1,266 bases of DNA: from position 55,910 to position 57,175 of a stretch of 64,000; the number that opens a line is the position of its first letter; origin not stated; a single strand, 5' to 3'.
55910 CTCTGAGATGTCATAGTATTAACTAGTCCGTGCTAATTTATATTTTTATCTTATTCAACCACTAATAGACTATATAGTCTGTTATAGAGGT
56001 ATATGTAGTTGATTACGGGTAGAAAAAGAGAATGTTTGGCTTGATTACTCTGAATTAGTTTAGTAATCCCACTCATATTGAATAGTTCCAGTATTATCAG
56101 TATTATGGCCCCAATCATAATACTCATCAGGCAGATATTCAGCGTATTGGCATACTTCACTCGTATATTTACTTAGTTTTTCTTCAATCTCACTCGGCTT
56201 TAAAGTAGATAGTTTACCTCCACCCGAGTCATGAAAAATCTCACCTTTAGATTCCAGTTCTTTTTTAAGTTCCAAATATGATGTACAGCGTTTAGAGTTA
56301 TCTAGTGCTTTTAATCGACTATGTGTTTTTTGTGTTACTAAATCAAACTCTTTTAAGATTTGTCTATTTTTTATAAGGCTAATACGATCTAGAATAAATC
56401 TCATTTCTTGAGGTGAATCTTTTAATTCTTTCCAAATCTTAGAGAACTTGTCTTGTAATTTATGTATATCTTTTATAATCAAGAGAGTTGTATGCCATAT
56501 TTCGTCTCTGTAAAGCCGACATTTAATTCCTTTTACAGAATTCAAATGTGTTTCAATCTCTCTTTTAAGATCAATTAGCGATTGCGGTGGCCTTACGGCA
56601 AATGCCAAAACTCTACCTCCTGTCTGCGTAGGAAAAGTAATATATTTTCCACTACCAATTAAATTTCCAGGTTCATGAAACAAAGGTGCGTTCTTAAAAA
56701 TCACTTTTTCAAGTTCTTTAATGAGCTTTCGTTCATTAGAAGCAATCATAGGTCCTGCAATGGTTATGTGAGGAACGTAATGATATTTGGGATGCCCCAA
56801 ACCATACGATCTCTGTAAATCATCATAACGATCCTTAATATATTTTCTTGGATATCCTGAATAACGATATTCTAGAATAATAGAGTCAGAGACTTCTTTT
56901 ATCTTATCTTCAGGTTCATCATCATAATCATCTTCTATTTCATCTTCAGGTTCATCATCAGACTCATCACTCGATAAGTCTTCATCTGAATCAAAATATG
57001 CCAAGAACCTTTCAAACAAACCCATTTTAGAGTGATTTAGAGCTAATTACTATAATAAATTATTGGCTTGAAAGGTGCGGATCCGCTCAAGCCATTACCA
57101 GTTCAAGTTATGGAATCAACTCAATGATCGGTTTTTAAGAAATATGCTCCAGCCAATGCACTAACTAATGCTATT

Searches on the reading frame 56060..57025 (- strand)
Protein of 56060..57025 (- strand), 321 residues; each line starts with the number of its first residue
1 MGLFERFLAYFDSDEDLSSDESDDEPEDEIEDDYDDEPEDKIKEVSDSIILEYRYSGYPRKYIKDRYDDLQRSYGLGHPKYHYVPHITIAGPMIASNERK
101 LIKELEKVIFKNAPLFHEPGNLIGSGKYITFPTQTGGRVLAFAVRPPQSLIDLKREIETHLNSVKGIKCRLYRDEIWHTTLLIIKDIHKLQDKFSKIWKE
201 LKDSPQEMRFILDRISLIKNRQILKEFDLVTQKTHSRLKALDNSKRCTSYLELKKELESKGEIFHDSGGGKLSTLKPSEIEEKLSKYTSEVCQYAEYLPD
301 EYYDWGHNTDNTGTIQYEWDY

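Call 3: search_protein_families(library=pfam, proteins=[window:56060-57025:-], max_evalue=1)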
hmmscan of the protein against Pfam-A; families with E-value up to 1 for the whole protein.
window:56060-57025:- (321 aa): 2 families
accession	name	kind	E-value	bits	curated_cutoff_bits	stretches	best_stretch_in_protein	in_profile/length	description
PF02834.22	LigT_PEase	-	1e-05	26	23.3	1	148-221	9-80/87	LigT like Phosphoesterase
PF13563.12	2_5_RNA_ligase2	-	0.00059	20.3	27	1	80-220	21-148/152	2'-5' RNA ligase superfamily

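Call 4: search_protein_families(library=ncbifam, proteins=[window:56060-57025:-], max_evalue=1)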
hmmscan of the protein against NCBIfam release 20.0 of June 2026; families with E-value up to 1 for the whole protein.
window:56060-57025:- (321 aa): 3 families
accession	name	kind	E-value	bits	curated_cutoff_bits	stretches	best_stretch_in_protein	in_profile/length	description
TIGR02258.1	2_5_ligase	equivalog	5.9e-05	23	65.7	1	130-220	78-163/180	RNA 2',3'-cyclic phosphodiesterase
NF010223.0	PRK13679.1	equivalog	0.059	13.2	129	1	68-100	97-129/170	hypothetical protein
NF007650.0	PRK10318.3-2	equivalog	0.1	12.9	238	1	153-197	21-62/117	hypothetical protein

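Call 5: search_protein_families(library=phrogs, proteins=[window:56060-57025:-], max_evalue=0.1)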
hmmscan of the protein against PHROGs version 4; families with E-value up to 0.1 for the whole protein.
window:56060-57025:- (321 aa): 1 family
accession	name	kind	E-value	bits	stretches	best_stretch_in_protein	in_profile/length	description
phrog_4142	-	head and packaging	0.062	13.1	0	249-313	234-299/465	portal protein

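Call 47: search_protein_families(library=padloc, proteins=[window:56060-57022:-], max_evalue=0.01)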
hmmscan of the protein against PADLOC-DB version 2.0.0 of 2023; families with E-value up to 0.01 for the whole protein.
window:56060-57022:- (320 aa): 0 families

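Call 72: find_homologous_proteins(query=window:56060-57022:-, max_evalue=0.001)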
Query window:56060-57022:- (320 aa): 19 proteins with E <= 0.001 among 2742 candidates.
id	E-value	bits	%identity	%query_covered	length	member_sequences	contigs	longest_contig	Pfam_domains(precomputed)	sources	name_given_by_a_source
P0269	5.5e-192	655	100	92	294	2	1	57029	PF02834.23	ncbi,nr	ncbi:hypothetical protein HOB85_06060, partial [Candidatus Woesearchaeota archaeon]|nr:hypothetical 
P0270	3.3e-86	308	52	87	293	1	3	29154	-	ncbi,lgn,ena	-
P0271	2.1e-83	298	58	69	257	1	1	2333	-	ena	-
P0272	4.2e-82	294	52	78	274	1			-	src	-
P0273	6.6e-82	293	58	71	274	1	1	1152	PF13563.13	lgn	-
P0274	8.3e-81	290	57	68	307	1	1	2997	-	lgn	-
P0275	1.5e-80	289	58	69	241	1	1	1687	-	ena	-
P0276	1.3e-79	286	52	86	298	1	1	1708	-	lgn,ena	-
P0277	2.1e-78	282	56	70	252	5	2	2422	-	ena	-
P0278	2.3e-78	282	53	87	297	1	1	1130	-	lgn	-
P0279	8.5e-77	277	55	70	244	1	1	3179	-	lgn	-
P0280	1.3e-73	266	55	69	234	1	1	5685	-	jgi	-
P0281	3.8e-73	265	55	68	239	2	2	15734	PF13563.13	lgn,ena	-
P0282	2.0e-70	256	51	70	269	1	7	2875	-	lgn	-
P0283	4.6e-69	251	53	68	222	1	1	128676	PF13563.13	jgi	jgi:2'-5' RNA ligase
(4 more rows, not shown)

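Call 99: find_encoding_contigs(protein=P0270, flank=8000, max_places=2)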
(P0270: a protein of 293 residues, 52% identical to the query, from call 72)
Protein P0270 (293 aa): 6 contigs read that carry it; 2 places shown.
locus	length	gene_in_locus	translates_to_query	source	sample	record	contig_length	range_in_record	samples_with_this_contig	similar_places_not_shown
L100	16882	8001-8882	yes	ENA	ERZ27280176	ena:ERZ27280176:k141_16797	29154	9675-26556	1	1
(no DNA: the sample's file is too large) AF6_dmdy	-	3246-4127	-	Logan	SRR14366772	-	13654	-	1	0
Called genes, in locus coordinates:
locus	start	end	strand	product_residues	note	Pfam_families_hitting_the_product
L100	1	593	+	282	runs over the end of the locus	PF01555:N6_N4_Mtase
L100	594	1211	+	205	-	PF01844:HNH, PF14279:HNH_5 (weak)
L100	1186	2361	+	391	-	-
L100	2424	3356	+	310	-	PF03741:TerC, PF04332:DUF475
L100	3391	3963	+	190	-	PF13238:AAA_18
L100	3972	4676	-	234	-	PF22115:T6SS_Tse3_cat (weak)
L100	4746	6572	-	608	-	PF02934:GatB_N, PF02938:GAD, PF02637:GatB_Yqey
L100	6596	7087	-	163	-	PF04307:YdjM (weak)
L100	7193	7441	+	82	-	PF02697:VAPB_antitox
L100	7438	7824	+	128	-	PF01850:PIN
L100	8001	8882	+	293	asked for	-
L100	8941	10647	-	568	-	PF04675:DNA_ligase_A_N, PF01068:DNA_ligase_A_M, PF04679:DNA_ligase_A_C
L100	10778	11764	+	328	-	PF13354:Beta-lactamase2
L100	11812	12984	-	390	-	PF07478:Dala_Dala_lig_C, PF08443:RimK (weak)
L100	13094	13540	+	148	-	-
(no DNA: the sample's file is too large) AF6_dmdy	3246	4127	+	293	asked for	-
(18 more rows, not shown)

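Call 100: find_encoding_contigs(protein=P0283, flank=8000, max_places=1)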
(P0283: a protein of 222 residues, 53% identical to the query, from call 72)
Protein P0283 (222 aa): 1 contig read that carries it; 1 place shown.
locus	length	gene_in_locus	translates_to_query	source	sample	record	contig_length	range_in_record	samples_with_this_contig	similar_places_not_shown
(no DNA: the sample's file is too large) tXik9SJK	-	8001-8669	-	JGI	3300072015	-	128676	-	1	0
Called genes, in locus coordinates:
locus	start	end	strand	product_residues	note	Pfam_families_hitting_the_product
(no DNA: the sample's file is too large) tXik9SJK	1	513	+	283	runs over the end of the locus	-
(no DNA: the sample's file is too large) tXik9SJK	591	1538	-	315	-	PF10343:Q_salvage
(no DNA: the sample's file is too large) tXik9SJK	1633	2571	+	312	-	PF01022:HTH_5 (faint), PF01047:MarR (faint), PF01978:TrmB (faint), PF12802:MarR_2 (faint), PF13404:HTH_AsnC-type, PF13412:HTH_24, PF13404:HTH_AsnC-type, PF13412:HTH_24, +1 more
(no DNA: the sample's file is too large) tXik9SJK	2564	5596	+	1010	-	PF12666:PrgI (faint), PF26593:TraC-like (weak), PF01935:DUF87, PF19044:P-loop_TraG, PF12846:AAA_10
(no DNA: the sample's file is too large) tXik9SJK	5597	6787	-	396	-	PF00188:CAP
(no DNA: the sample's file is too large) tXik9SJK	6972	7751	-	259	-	-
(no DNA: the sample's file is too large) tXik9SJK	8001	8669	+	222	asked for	PF13563:2_5_RNA_ligase2 (weak)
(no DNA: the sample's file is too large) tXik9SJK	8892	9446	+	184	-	-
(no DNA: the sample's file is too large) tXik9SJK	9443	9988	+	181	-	-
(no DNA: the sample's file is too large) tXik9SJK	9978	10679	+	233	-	-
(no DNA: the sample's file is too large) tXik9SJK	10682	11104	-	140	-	PF00293:NUDIX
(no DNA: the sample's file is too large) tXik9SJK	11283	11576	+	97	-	-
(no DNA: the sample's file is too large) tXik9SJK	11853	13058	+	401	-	PF02403:Seryl_tRNA_N, PF00587:tRNA-synt_2b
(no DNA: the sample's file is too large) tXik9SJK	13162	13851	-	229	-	PF00587:tRNA-synt_2b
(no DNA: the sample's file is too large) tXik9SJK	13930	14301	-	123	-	-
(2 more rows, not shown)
